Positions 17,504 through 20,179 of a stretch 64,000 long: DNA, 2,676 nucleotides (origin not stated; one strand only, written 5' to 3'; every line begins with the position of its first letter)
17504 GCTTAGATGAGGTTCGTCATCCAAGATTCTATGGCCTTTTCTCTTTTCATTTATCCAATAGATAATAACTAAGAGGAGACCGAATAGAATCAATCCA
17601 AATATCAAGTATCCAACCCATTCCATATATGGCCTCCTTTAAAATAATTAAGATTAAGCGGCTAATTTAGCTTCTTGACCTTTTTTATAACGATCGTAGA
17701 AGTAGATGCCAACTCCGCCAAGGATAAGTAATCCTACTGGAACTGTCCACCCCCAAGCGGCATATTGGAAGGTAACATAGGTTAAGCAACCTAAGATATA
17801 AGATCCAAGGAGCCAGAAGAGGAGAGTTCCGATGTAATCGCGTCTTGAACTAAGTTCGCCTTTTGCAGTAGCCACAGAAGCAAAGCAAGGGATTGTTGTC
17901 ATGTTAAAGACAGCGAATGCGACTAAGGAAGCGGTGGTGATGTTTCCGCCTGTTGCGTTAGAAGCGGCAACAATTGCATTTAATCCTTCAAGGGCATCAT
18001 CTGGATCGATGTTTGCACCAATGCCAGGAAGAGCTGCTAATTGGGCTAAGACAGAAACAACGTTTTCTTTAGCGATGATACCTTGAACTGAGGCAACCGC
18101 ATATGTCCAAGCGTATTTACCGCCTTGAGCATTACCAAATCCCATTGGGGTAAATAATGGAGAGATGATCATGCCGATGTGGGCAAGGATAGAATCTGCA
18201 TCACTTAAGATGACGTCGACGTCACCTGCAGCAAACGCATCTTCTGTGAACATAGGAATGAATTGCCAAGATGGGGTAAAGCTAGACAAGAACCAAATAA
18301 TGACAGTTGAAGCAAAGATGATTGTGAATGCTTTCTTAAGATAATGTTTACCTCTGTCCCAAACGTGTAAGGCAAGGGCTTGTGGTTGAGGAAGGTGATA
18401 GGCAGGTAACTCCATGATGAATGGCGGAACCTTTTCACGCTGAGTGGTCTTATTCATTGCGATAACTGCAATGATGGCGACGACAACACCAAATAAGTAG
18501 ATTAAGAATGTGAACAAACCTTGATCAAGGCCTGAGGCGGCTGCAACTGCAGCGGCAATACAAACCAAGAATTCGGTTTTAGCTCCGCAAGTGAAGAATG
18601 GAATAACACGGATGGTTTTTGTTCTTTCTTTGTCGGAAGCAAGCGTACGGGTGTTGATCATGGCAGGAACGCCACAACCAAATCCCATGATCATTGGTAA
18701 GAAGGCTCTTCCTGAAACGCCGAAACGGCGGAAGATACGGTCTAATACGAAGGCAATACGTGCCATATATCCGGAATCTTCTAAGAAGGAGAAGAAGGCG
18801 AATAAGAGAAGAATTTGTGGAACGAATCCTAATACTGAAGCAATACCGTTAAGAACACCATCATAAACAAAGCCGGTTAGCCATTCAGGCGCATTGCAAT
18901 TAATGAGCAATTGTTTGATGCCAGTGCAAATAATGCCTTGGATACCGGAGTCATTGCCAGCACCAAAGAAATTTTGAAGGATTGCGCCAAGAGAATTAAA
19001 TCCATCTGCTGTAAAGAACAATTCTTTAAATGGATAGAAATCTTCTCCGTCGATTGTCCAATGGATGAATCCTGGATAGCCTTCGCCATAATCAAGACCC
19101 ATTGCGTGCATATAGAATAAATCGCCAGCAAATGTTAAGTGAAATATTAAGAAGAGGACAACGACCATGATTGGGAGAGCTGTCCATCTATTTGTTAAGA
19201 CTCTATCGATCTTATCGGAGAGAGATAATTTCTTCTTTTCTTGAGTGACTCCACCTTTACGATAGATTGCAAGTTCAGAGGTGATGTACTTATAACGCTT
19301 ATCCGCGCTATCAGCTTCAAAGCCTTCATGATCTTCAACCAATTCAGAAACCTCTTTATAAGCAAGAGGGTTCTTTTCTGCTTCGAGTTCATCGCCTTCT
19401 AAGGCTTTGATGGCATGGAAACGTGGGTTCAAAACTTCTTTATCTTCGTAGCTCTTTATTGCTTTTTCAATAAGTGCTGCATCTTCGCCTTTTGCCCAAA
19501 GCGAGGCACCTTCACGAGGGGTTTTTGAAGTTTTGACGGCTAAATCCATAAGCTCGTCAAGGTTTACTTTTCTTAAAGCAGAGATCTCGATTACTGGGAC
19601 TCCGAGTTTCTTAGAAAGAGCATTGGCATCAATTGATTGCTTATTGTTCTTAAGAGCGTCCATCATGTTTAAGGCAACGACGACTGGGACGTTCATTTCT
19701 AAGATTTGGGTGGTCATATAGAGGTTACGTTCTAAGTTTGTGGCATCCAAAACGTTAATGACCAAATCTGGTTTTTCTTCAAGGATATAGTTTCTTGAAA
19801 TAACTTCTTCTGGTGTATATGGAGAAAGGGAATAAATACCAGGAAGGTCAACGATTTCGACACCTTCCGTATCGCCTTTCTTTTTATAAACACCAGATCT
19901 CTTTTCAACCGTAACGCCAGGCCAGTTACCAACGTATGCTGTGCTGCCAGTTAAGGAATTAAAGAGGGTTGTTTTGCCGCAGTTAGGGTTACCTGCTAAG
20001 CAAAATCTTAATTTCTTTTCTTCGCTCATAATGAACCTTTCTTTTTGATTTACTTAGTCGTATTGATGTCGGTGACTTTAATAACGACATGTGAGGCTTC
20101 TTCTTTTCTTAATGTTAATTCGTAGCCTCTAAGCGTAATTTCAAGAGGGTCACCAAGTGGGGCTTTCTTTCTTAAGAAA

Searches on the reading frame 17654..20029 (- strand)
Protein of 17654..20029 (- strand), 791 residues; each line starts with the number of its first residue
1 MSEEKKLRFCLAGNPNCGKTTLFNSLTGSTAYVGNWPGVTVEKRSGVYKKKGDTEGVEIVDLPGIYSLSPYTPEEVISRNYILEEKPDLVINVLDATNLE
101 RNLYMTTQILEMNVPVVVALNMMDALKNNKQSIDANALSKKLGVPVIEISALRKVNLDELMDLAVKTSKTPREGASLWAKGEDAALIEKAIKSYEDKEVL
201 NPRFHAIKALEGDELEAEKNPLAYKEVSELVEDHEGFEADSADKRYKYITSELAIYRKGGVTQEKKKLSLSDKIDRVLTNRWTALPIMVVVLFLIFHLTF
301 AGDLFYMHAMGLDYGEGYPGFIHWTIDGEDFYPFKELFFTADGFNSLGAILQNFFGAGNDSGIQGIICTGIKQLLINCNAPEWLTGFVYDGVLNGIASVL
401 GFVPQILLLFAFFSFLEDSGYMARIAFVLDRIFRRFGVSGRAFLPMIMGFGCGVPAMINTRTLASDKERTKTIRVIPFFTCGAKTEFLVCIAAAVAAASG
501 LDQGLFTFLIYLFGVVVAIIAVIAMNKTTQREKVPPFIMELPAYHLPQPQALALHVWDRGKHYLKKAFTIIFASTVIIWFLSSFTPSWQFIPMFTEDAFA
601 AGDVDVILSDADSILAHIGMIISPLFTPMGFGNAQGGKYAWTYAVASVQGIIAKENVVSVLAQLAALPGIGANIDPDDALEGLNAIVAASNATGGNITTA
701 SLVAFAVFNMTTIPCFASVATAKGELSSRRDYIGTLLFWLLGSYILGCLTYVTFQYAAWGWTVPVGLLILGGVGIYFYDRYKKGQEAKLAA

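Call 19: search_protein_families(library=ncbifam, proteins=[window:17654-20029:-], max_evalue=0.00001)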
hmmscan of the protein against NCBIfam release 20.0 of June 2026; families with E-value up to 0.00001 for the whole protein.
window:17654-20029:- (791 aa): 18 families
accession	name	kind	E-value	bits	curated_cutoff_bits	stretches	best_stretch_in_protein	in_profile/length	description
TIGR00437.1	feoB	equivalog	2.3e-157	525.3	315.65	2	367-725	286-594/594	ferrous iron transport protein B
NF007105.0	PRK09554.1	equivalog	4.9e-123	411.8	683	2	347-665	302-592/772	Fe(2+) transporter permease subunit FeoB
TIGR00231.1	small_GTP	domain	3.3e-16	59.5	42.5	1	10-163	7-161/164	GTP-binding protein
TIGR03594.1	GTPase_EngA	equivalog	5.2e-15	55.4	306.7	1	10-172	4-164/432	ribosome biogenesis GTPase Der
NF000908.1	PRK00089.1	equivalog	2.2e-13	50.2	237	1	10-168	7-167/291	GTPase Era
TIGR03918.1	GTP_HydF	equivalog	2.4e-10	39.8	325.55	1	5-169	6-168/392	[FeFe] hydrogenase H-cluster maturation GTPase HydF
TIGR00436.1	era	equivalog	1.3e-09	37.8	116.25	1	11-162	5-157/270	GTPase Era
NF003255.0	PRK04213.1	equivalog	1.4e-09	37.5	164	1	4-144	7-159/204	GTP-binding protein EngB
TIGR03596.1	GTPase_YlqF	equivalog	8.5e-09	35.2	208.2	1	4-65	116-173/276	ribosome biogenesis GTPase YlqF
NF003661.0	PRK05291.1-3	equivalog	4.5e-08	32.8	380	1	7-169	217-371/448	tRNA uridine-5-carboxymethylaminomethyl(34) synthesis GTPase MnmE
TIGR02729.1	Obg_CgtA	equivalog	7.3e-08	31.8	280.25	1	11-166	162-326/329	Obg family GTPase CgtA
TIGR03598.1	GTPase_YsxC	equivalog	8e-08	32.2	124.45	1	3-161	15-182/186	ribosome biogenesis GTP-binding protein YihA/YsxC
NF008956.1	PRK12299.1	equivalog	1.1e-07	31.2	300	1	11-167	163-324/327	GTPase ObgE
NF008955.0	PRK12297.1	equivalog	1.5e-07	30.7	406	0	11-65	164-217/429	GTPase ObgE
NF007171.0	PRK09602.1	subfamily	7.6e-07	28.3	387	0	8-47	4-43/397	YchF-related putative GTPase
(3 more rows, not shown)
